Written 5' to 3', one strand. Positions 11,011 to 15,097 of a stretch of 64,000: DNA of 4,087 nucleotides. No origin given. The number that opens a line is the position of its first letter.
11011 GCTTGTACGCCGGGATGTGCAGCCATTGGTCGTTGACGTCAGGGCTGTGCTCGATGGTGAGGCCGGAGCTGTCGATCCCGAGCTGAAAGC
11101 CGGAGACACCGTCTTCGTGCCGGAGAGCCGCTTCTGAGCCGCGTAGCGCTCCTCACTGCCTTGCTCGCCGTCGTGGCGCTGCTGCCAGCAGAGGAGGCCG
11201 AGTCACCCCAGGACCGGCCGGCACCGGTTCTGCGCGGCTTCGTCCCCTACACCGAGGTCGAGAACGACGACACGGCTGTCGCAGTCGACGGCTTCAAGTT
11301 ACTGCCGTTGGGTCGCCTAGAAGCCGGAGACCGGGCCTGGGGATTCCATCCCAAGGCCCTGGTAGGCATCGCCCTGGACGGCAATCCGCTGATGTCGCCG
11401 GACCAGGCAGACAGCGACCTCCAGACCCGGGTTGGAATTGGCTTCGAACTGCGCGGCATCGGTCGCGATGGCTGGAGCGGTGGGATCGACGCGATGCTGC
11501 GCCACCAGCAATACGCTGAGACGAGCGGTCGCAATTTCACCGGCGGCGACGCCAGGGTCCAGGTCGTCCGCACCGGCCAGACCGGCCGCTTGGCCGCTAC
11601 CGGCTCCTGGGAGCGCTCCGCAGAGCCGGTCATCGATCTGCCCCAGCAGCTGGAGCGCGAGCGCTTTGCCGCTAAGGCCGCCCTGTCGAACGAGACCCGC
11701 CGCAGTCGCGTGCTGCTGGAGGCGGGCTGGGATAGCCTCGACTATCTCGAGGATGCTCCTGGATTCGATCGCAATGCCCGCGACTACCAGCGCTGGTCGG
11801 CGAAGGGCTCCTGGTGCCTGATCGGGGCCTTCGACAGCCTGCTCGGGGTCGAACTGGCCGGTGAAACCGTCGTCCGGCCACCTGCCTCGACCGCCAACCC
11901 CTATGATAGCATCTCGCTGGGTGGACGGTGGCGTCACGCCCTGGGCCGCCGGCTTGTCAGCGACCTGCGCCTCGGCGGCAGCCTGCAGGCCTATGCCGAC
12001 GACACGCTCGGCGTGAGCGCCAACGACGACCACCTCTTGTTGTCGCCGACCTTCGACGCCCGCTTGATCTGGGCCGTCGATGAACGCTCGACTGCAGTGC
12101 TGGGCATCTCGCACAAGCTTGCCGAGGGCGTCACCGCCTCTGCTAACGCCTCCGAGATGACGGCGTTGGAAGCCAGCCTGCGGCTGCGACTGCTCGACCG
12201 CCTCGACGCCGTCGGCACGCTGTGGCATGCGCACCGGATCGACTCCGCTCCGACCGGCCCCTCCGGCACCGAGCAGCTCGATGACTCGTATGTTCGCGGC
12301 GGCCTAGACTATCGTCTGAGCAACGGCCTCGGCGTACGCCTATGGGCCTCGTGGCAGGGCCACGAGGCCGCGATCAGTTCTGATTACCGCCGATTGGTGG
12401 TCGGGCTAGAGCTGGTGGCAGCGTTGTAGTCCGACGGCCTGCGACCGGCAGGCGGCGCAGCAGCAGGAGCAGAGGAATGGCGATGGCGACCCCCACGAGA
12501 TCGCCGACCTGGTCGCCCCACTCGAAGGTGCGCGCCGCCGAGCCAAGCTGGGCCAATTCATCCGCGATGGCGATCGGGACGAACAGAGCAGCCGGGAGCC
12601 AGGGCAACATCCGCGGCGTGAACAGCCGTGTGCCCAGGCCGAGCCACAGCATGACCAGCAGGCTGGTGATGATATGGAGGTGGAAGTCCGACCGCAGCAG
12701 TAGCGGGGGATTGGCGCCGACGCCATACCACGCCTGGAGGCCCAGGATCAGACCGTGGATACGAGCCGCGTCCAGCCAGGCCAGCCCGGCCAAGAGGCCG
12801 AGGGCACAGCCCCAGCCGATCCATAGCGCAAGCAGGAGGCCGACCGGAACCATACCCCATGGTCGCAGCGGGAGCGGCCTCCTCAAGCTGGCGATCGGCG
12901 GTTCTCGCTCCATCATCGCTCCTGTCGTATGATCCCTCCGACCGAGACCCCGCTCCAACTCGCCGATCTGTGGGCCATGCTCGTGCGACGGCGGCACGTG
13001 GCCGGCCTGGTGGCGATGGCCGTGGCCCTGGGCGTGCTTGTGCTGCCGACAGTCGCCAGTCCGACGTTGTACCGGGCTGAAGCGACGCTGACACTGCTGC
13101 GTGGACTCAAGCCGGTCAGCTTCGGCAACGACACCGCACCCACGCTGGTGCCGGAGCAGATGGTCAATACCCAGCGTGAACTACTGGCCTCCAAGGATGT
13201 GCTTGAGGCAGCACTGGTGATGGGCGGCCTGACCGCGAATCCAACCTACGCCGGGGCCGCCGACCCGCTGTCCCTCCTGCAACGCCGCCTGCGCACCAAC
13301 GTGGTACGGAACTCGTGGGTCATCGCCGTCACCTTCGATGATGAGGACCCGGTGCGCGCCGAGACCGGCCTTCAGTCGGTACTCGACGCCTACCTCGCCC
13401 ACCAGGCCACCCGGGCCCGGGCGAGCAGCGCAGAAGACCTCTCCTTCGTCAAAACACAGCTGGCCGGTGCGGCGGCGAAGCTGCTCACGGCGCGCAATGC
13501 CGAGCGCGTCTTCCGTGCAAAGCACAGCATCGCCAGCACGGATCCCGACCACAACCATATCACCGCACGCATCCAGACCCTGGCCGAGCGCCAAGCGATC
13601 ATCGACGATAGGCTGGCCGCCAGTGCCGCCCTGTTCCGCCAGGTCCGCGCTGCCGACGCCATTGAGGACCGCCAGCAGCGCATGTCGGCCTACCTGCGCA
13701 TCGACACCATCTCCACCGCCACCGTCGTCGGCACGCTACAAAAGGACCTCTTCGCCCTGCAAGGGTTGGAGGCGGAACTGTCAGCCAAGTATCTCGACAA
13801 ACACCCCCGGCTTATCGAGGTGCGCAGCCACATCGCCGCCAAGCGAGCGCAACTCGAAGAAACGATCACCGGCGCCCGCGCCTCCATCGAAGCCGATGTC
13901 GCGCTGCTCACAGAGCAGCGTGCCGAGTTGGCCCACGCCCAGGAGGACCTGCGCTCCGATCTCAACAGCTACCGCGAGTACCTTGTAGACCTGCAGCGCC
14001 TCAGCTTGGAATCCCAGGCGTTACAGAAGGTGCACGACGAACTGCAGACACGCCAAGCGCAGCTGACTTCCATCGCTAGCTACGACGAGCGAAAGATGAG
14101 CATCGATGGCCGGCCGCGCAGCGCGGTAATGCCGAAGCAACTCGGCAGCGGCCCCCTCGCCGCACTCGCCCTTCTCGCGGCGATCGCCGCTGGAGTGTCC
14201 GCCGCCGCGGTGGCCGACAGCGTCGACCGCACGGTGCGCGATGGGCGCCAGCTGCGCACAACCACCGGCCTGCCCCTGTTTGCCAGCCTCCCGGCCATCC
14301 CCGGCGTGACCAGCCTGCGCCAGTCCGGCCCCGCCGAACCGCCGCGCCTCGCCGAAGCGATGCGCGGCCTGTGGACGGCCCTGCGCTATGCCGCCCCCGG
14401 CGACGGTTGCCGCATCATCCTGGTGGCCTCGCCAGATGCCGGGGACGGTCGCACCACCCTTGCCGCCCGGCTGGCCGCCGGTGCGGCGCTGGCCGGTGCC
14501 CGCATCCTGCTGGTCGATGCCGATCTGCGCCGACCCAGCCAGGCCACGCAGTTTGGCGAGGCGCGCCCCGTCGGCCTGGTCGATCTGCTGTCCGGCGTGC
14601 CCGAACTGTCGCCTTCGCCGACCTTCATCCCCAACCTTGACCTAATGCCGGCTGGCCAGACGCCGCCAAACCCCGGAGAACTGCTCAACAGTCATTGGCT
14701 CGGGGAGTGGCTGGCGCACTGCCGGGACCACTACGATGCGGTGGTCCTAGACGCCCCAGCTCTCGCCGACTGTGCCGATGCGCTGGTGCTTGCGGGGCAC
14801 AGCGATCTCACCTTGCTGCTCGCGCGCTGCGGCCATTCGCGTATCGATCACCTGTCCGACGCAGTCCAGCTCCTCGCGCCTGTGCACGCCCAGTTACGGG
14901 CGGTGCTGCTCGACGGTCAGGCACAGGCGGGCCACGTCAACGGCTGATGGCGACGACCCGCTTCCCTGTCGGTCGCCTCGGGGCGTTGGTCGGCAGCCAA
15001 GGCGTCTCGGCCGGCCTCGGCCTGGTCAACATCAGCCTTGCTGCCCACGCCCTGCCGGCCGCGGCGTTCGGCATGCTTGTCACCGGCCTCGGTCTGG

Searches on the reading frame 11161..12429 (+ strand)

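Call 76: search_protein_families(library=pfam, proteins=[window:11161-12429:+])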
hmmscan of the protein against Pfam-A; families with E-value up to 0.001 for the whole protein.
window:11161-12429:+ (422 aa): 1 family
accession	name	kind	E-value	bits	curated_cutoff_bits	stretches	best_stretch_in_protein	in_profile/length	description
PF10082.15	BBP2_2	-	0.00082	18.8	23.7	0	162-420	121-376/378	Putative beta-barrel porin 2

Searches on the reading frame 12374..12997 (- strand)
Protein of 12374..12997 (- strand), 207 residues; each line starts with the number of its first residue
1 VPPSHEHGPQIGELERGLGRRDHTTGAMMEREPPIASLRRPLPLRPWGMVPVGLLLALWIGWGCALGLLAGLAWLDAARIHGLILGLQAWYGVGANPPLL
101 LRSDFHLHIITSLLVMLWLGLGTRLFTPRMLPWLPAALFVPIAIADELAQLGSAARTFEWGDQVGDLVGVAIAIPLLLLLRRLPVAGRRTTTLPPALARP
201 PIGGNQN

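Call 76: search_protein_families(library=pfam, proteins=[window:12374-12997:-])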
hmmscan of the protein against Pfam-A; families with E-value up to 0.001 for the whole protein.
window:12374-12997:- (207 aa): 1 family
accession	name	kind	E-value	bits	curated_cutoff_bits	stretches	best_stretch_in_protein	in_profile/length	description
PF04892.17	VanZ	-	0.00036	21.6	30.1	1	110-180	56-125/126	VanZ like family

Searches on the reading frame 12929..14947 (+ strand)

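Call 76: search_protein_families(library=pfam, proteins=[window:12929-14947:+])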
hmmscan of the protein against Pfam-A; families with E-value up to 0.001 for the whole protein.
window:12929-14947:+ (672 aa): 2 families
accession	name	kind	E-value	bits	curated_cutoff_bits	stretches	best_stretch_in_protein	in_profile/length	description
PF13614.12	AAA_31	-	3.9e-06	27.3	27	1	495-617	2-133/177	AAA domain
PF01656.29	CbiA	-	0.00031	21.1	25.4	1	497-538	1-42/125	CobQ/CobB/MinD/ParA nucleotide binding domain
